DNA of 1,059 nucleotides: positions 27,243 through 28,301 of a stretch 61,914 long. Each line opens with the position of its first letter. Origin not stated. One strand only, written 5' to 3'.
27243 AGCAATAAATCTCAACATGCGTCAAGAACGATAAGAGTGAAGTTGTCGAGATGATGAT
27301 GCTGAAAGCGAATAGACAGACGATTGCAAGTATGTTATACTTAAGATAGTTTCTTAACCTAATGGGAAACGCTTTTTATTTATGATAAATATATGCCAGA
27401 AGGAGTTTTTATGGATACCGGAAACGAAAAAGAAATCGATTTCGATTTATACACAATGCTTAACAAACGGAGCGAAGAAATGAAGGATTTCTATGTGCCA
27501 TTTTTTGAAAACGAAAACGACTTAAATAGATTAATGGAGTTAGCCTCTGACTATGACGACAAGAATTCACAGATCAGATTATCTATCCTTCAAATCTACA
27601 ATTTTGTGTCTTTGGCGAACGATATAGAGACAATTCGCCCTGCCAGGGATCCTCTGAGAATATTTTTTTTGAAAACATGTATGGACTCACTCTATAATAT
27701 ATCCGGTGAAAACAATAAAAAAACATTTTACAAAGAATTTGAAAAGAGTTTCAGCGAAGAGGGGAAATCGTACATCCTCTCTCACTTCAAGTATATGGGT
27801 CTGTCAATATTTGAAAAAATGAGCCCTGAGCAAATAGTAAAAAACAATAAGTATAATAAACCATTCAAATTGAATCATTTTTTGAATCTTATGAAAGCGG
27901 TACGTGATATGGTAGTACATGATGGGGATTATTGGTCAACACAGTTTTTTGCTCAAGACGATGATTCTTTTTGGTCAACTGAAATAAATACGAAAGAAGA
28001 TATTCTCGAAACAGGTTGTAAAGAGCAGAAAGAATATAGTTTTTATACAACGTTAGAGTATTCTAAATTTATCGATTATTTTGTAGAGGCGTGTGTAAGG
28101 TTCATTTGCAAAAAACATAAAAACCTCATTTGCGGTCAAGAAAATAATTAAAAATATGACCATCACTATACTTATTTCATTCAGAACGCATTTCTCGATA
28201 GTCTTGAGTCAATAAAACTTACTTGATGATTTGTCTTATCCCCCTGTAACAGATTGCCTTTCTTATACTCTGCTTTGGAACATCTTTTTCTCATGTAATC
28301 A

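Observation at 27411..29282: Orphan two-gene cassette in which both products carry an R[ND]xxxH (HEPN-like) motif: candidate uncharacterised abortive-infection/defence module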

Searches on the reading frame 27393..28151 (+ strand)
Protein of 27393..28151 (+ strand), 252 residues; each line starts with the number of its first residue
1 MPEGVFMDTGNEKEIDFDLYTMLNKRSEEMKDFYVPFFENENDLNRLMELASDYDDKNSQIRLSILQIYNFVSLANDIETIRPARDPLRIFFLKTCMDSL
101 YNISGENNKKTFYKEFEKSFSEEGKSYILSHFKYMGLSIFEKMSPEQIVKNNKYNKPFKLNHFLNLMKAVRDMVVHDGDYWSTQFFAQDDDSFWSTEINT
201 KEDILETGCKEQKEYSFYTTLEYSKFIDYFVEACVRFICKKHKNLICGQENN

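Call 3: search_protein_families(library=pfam, proteins=[window:27393-28151:+], max_evalue=1)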
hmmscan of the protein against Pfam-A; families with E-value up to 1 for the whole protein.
window:27393-28151:+ (252 aa): 2 families
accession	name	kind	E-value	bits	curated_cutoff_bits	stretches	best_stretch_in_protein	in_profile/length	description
PF18922.5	DUF5672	-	0.087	12.9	24.4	1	120-220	47-147/164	Protein of unknown function (DUF5672)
PF18558.8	HTH_51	-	0.13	12.4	50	1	103-154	10-60/88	Methyltransferase, Helix-turn-helix domain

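Call 4: search_protein_families(library=padloc, proteins=[window:27393-28151:+], max_evalue=1)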
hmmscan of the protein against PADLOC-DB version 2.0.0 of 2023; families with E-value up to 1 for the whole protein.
window:27393-28151:+ (252 aa): 0 families

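Call 5: search_protein_families(library=ncbifam, proteins=[window:27393-28151:+], max_evalue=1)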
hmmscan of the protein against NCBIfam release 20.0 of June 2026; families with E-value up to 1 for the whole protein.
window:27393-28151:+ (252 aa): 0 families

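Call 6: find_homologous_proteins(query=window:27393-28151:+, max_evalue=0.001)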
Query window:27393-28151:+ (252 aa): 72 proteins with E <= 0.001 among 245 candidates.
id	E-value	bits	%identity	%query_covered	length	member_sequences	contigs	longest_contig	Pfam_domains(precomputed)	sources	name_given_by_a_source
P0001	1.8e-161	553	100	98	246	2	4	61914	-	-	-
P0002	7.1e-68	247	53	92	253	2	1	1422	-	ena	-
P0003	2.6e-63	232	51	90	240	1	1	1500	-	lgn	-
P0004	1.4e-61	226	51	90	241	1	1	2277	-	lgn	-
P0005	2.1e-60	222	49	90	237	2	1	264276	-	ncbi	-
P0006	1.4e-59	220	48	92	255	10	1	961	-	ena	-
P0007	3.0e-58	215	46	94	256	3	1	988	-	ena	-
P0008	1.2e-57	213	47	92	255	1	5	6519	-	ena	-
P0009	1.5e-57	213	50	84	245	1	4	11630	-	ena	-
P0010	2.1e-57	213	47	92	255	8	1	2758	-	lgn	-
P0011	2.5e-57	212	49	85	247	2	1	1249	-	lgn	-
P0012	6.4e-57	211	47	91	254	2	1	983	-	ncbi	-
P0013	2.3e-56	209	45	92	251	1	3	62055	-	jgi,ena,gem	-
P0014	1.2e-53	200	46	87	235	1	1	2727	-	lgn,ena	-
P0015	2.4e-52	196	43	87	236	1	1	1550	-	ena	-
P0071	1.8e-15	75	33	70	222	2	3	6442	-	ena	-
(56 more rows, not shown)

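Call 9: find_encoding_contigs(protein=P0005, flank=8000, max_places=3)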
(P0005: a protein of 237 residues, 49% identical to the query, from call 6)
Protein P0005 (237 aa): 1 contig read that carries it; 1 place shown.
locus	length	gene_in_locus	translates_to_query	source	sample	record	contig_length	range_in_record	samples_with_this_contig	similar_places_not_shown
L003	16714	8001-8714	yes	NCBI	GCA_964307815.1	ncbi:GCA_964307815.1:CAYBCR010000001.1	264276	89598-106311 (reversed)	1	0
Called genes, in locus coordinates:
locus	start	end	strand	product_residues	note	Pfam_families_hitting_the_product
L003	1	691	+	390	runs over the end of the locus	PF13421:Band_7_1, PF17032:Zn_ribbon_15 (faint), PF12773:DZR, PF13240:Zn_Ribbon_1 (weak), PF13248:Zn_ribbon_3 (faint)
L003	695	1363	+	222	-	-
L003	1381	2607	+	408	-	-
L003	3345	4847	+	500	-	PF20586:DUF6788, PF07804:HipA_C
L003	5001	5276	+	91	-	-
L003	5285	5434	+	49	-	PF20355:DUF6650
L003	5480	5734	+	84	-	PF20355:DUF6650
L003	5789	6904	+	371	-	PF13651:EcoRI_methylase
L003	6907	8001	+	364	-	PF03235:GmrSD_N, PF01844:HNH, PF14279:HNH_5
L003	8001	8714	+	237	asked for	-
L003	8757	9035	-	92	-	PF20648:DUF6809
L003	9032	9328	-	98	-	PF14198:TnpV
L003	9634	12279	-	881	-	PF01326:PPDK_N, PF00391:PEP-utilizers, PF02896:PEP-utilizers_C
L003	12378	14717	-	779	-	PF00580:UvrD-helicase, PF13245:AAA_19, PF13604:AAA_30 (faint), PF01443:Viral_helicase1 (faint), PF00580:UvrD-helicase, PF13361:UvrD_C, PF13538:UvrD_C_2, PF21196:PcrA_UvrD_tudor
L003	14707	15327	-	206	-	PF23023:Anti-Pycsar_Apyc1, PF00753:Lactamase_B, PF12706:Lactamase_B_2 (weak)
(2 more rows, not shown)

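Call 10: find_encoding_contigs(protein=P0013, flank=8000, max_places=3)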
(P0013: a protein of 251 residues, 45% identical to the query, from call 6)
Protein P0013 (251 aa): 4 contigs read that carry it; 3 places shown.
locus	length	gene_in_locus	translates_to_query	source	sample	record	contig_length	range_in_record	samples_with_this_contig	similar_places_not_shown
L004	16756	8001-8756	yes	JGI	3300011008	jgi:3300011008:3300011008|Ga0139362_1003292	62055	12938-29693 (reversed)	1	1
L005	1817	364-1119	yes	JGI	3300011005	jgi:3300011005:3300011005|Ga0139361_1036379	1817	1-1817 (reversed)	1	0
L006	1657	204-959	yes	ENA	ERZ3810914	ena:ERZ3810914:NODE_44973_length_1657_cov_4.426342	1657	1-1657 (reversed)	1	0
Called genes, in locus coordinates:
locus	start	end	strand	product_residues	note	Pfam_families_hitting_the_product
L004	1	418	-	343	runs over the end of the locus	PF04055:Radical_SAM, PF13186:SPASM (weak)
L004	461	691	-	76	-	-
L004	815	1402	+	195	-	-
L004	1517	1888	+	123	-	PF01381:HTH_3 (weak)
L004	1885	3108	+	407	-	PF00239:Resolvase, PF07508:Recombinase, PF13408:Zn_ribbon_recom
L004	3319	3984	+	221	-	-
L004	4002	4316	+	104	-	PF04993:TfoX_N (weak)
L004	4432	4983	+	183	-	PF14317:YcxB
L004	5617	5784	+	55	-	-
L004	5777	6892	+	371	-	PF13651:EcoRI_methylase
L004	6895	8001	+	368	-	PF03235:GmrSD_N, PF01844:HNH, PF14279:HNH_5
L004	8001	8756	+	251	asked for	-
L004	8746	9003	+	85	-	-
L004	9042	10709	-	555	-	PF00239:Resolvase, PF07508:Recombinase, PF13408:Zn_ribbon_recom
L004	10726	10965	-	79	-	-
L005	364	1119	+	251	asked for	-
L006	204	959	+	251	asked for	-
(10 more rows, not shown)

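Call 14: search_solved_structures(query=A1, max_evalue=10, show_alignments=3)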
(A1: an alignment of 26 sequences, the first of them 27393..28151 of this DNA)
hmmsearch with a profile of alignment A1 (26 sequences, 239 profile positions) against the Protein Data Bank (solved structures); distinct sequences matched with E-value up to 10: 0.

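Call 25: search_protein_families(library=pfam, alignment_id=A4, max_evalue=1)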
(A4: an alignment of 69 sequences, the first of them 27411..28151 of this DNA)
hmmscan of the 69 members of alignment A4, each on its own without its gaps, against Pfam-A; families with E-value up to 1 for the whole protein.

A. member 1, window:27411-28151:+ (246 aa): 2 families
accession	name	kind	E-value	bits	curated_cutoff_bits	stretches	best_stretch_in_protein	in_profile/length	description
PF18922.5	DUF5672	-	0.082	13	24.4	1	114-214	47-147/164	Protein of unknown function (DUF5672)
PF18558.8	HTH_51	-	0.13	12.5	50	1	97-148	10-60/88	Methyltransferase, Helix-turn-helix domain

B. families by the number of members that match (of 69 scanned): 20 families
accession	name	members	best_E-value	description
PF15522.11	Ntox14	7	0.012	Novel toxin 14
PF06892.16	Phage_CP76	4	0.0033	Phage regulatory protein CII (CP76)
PF10228.14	HPF1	3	0.019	Histone PARylation factor 1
PF03288.22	Pox_D5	3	0.027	Poxvirus D5 protein-like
PF20907.2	Flav_NS3-hel_C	2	0.085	Flavivirus NS3 helicase, C-terminal helical domain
PF23786.1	Baseplate_wedge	1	0.0017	Phage baseplate wedge subunit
PF19811.4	DUF6294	1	0.015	Family of unknown function (DUF6294)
PF13790.11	SR1P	1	0.02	SR1 protein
PF07751.16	Abi_2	1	0.03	Abi-like protein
PF09926.15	DUF2158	1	0.048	Uncharacterized small protein (DUF2158)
PF00250.24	Forkhead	1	0.05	Forkhead domain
PF23873.1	DUF7228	1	0.056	Family of unknown function (DUF7228)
PF09400.15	DUF2002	1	0.066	Protein of unknown function (DUF2002)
PF18922.5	DUF5672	1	0.082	Protein of unknown function (DUF5672)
PF06364.17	DUF1068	1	0.1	Protein of unknown function (DUF1068)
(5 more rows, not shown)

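Call 28: predict_structure(alignment_id=A4)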
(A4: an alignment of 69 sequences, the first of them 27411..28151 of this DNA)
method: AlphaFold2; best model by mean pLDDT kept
length: 246 residues; sequences in the alignment: 69
mean_pLDDT: 88.5   pTM: 0.86
mean pLDDT of the five models: 88.5, 88.2, 87.6, 86.8, 86.7
residues with pLDDT >= 90: 168; 70-90: 50; 50-70: 24; < 50: 4
segments of 3 or more residues with pLDDT < 50: 244-246
pLDDT, mean of each block of 10 residues (from residue 1): 61 87 96 92 93 94 97 87 97 96 96 98 94 68 66 95 96 91 87 91 85 95 97 86 50
secondary structure, 60 per line:
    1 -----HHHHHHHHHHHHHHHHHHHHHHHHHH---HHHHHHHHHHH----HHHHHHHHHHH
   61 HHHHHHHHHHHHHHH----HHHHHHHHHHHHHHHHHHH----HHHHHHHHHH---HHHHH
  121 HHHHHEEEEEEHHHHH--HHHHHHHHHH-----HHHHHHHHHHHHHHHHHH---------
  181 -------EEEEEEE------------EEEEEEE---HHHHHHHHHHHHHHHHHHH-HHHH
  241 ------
elements in order: H6-31 H35-45 H50-75 H80-98 H103-112 H116-125 E126-131 H132-136 H139-148 H154-171 E188-194 E207-213 H217-235 H237-240

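Call 33: fold_search(model_id=the predicted structure, library=pdb)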
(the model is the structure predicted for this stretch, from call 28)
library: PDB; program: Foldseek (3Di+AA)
matches with E <= 10: 198; with E <= 0.001: 0
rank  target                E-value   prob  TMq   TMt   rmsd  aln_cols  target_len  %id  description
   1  3ueb_E                3.3e-01  0.10  0.09  0.20  14.8       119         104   17  Crystal structure of TON_0450 from Thermococcus onnurineus NA1 (released 2012-10-10)
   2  1sfx_B                6.0e-01  0.13  0.14  0.29  14.2       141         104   11  X-ray crystal structure of putative HTH transcription regulator from Archaeoglobus fulgidus (released 2004-08-03)
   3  8eau_a                1.1e+00  0.03  0.14  0.06  22.0       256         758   10  Yeast VO in complex with Vma21p (released 2022-11-02)
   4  3c18_B                1.3e+00  0.07  0.18  0.16  19.4       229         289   11  Crystal structure of nucleotidyltransferase-like protein (ZP_00538802.1) from Exiguobacterium sibiricum 255-15 at 1.90 (released 2008-02-12)
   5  5hwr                  1.5e+00  0.03  0.14  0.09  18.8       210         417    8  MvaS in complex with coenzyme A (released 2016-05-11)
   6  8iue_P                1.5e+00  0.02  0.10  0.09  20.0       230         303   11  RNA polymerase III pre-initiation complex melting complex 1 (released 2023-05-24)
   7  8eo7_A                1.6e+00  0.02  0.12  0.12  20.9       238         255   10  Crystal structure of metagenomic beta-lactamase LRA-5 Y69Q/V166E mutant at 2.15 Angstrom resolution (released 2023-10-04)
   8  9moy_Q                1.7e+00  0.02  0.13  0.06  21.5       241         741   10  Reconstituted yeast V-ATPase bound to Rtc5p (released 2026-04-08)
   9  8r7e_F                1.8e+00  0.03  0.15  0.06  23.3       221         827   10  MutSbeta bound to compound CHDI-00898647 in the canonical DNA-mismatch bound form (released 2024-11-27)
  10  8f74_C                2.0e+00  0.02  0.13  0.11  27.9       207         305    8  LRRC8A(T48D):C conformation 2 top focus (released 2023-03-08)
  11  8tdv_A                2.0e+00  0.02  0.09  0.08  18.1       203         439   13  ssRNA bound SAMHD1 T closed (released 2023-12-20)
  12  2xul_D                2.1e+00  0.03  0.10  0.19  13.1        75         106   11  Structure of PII from Synechococcus elongatus in complex with 2- oxoglutarate at high 2-OG concentrations (released 2010-11-03)
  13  6hzo_C                2.1e+00  0.02  0.13  0.12  18.8       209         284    8  Apo structure of TP domain from Haemophilus influenzae Penicillin-Binding Protein 3 (released 2019-11-20)
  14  3ram_B                2.2e+00  0.03  0.09  0.07  14.7       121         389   12  Crystal structure of HmrA (released 2011-05-25)
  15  8gb2_B                2.2e+00  0.01  0.12  0.08  21.2       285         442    9  Crystal structure of Apo-SAMHD1 (released 2023-06-07)
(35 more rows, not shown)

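Call 38: find_related_loci(query=A4, collection=genome_contigs, flank=8000)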
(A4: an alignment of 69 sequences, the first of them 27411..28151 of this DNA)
Query A4 (246 aa) in genome_contigs; peptide patterns used: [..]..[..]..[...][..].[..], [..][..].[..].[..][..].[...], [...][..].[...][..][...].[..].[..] (x = any residue, [..] = any of these).
98 stretches matched a pattern; 34 encode a relative of the query (tblastn E <= 1e-3); 34 distinct loci.
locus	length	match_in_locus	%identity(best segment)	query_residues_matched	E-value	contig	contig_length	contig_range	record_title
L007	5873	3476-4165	52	5-232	7e-70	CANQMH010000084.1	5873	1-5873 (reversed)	MAG: uncultured Clostridia bacterium isolate Lapin-014__bin39 genome assembly, contig: Lapin-014__NODE_12237_length_5873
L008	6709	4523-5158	44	22-232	1e-52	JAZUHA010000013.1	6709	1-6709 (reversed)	MAG: Acutalibacteraceae bacterium isolate T1900045280_TH20190050.MAGScoT_cleanbin_000015 SGB_5939_k141_2580852, whole ge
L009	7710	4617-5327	43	5-239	4e-52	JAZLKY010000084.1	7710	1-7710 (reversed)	MAG: Acutalibacteraceae bacterium isolate T1900044958_TA20190014.MAGScoT_cleanbin_000035 SGB_3888_k141_191384, whole gen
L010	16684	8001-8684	41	6-232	5e-49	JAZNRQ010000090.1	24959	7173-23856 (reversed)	MAG: Faecousia sp. isolate T1900044813_TS20190279.MAGScoT_cleanbin_000093 SGB_2806_k141_2115331, whole genome shotgun se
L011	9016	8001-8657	42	15-232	2e-48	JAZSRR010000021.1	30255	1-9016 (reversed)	MAG: Faecousia sp. isolate T1900044536_TS20190002.MAGScoT_cleanbin_000046 SGB_18_k141_2313928, whole genome shotgun sequ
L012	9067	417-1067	45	14-232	4e-48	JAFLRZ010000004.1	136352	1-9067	MAG: Eubacterium sp. isolate HAN014 Seq4, whole genome shotgun sequence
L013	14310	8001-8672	40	10-232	1e-47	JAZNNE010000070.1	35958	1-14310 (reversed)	MAG: Faecousia sp. isolate T1900044657_TS20190123.MAGScoT_cleanbin_000069 SGB_1490_k141_1057655, whole genome shotgun se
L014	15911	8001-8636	41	23-233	2e-47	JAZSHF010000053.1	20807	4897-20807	MAG: Eubacteriales bacterium isolate T1900044576_TS20190042.MAGScoT_cleanbin_000012 SGB_497_k141_2741136, whole genome s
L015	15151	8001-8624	45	23-232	7e-47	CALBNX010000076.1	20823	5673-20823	MAG TPA_asm: uncultured Clostridia bacterium isolate SRR6425758_bin.113_CONCOCT_v1.1_MAG genome assembly, contig: ERZ176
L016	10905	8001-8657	41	15-232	8e-47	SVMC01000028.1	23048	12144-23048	MAG: Oscillospiraceae bacterium isolate SIG503 NODE_42712_length_23048_cov_2.132411, whole genome shotgun sequence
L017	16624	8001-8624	41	23-232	8e-46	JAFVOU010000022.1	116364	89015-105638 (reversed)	MAG: Oscillospiraceae bacterium isolate RGIG5258 Sheep_Colon-1__c467945, whole genome shotgun sequence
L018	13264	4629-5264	40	23-233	4e-45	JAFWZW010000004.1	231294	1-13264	MAG: Clostridia bacterium isolate RGIG6222 Sheep_Rectum-2__c45540, whole genome shotgun sequence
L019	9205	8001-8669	41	12-232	5e-45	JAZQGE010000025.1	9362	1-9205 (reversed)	MAG: Acutalibacteraceae bacterium isolate T1900044631_TS20190097.MAGScoT_cleanbin_000020 SGB_1038_k141_1916901, whole ge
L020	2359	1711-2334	43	23-232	1e-44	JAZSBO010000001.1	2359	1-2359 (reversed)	MAG: Paludibacteraceae bacterium isolate T1900044928_TS20190394.MAGScoT_cleanbin_000001 SGB_3393_k141_3446763, whole gen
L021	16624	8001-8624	43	23-232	1e-44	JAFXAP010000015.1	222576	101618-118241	MAG: Clostridia bacterium isolate RGIG6241 Sheep_Rectum-2__c930490, whole genome shotgun sequence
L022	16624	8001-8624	42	23-232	3e-44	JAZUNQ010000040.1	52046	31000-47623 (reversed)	MAG: Acutalibacteraceae bacterium isolate T1900044885_TS20190351.MAGScoT_cleanbin_000012 SGB_3221_k141_71818, whole geno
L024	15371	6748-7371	40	23-232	9e-44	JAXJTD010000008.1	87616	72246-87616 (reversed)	MAG: Acutalibacteraceae bacterium isolate DOME_MAG_4360 4360_C0308_k141_44214, whole genome shotgun sequence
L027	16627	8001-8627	45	22-233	8e-43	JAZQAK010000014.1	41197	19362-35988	MAG: Feifaniaceae bacterium isolate T1900044642_TS20190108.MAGScoT_cleanbin_000095 SGB_1294_k141_2109043, whole genome s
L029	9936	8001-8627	41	23-233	2e-42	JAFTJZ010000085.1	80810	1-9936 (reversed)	MAG: Clostridia bacterium isolate RGIG3888 Roe_deer_Cecum-2__c515527, whole genome shotgun sequence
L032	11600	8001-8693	37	11-236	2e-40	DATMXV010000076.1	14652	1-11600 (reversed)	MAG TPA_asm: Desulfitobacteriaceae bacterium isolate SMAG_U13129 k141_151094, whole genome shotgun sequence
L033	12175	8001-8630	37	22-232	2e-33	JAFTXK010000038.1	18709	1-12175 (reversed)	MAG: Clostridia bacterium isolate RGIG4237 Roe_deer_Colon-4__c143235, whole genome shotgun sequence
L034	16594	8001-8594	29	22-232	6e-22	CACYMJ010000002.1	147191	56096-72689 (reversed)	MAG: uncultured Lachnospiraceae bacterium isolate RUG12067 genome assembly, contig: RUG12067_asm_2, whole genome shotgun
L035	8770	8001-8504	32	50-232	1e-21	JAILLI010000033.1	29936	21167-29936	MAG: Lachnospiraceae bacterium isolate RUI224 k141_9980985_flag=0_multi=108.0820_len=29936, whole genome shotgun sequenc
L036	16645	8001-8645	27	16-243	2e-19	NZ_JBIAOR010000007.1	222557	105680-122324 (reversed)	Brevibacillus sp. NPDC003359 NPDC003359_401_C7.ctg-0007, whole genome shotgun sequence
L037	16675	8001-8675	28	23-233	6e-18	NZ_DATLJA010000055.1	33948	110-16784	MAG: Desulfitobacterium sp. isolate SMAG_U13683 k141_51387, whole genome shotgun sequence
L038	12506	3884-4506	38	23-232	3e-30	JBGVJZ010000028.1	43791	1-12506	MAG: Lachnospiraceae bacterium isolate fecal_MAG_10 fecal_MAG_10_contig_0028, whole genome shotgun sequence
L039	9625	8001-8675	25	23-234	2e-14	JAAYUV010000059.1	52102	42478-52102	MAG: Peptococcaceae bacterium isolate AS27yjCOA_185 83950_AS27, whole genome shotgun sequence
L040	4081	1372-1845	28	22-191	2e-12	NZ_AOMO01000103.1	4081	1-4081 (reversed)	Vibrio mimicus CAIM 602 contig_103, whole genome shotgun sequence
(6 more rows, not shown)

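Call 39: fold_search(model_id=the predicted structure, library=viral)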
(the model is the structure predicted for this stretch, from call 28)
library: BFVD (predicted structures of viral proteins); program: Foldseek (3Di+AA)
matches with E <= 10: 278; with E <= 0.001: 0
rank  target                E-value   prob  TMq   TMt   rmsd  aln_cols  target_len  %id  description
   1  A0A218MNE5            5.1e-02  0.08  0.12  0.06  22.8       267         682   12  Uncharacterized protein [uncultured virus]
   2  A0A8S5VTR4            1.1e-01  0.10  0.12  0.17  18.0       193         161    8  Uncharacterized protein [Ackermannviridae sp.]
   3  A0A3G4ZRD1            2.0e-01  0.06  0.13  0.05  18.4       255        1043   10  Replication origin-binding protein [Dasosvirus sp.]
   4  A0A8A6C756            2.7e-01  0.08  0.14  0.16  15.7       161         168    8  (no name in the UniProt tables at hand)
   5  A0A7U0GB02            5.3e-01  0.04  0.11  0.15  20.8       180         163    9  (no name in the UniProt tables at hand)
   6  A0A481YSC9            7.0e-01  0.08  0.12  0.17  12.8       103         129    8  Uncharacterized protein [Marseillevirus LCMAC101]
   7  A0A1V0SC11            7.4e-01  0.02  0.12  0.10  24.6       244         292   12  Translation initiation factor eIF-2 alpha subunit [Catovirus CTV1]
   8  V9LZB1                7.8e-01  0.07  0.17  0.24  14.5       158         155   13  Uncharacterized protein [Vibrio phage VH7D]
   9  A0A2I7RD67            8.8e-01  0.04  0.13  0.16  13.9       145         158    9  (no name in the UniProt tables at hand)
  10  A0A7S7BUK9            8.8e-01  0.02  0.09  0.05  23.2       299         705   10  RNA-directed RNA polymerase L (Fragment) [Bunya-like bridouvirus]
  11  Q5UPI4                9.3e-01  0.06  0.16  0.19  16.3       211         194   10  Uncharacterized protein L114 [Acanthamoeba polyphaga mimivirus]
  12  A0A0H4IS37            9.8e-01  0.06  0.12  0.19  14.5       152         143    8  Uncharacterized protein [Pseudoalteromonas phage H101]
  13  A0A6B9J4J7            1.0e+00  0.04  0.14  0.20  16.9       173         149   12  Uncharacterized protein [Photobacterium phage PDCC-1]
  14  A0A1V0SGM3            1.0e+00  0.02  0.11  0.07  23.7       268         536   11  HD phosphohydrolase [Hokovirus HKV1]
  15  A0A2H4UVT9            1.1e+00  0.03  0.14  0.07  22.4       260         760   12  AAA+ family ATPase domain-containing protein [Bodo saltans virus]
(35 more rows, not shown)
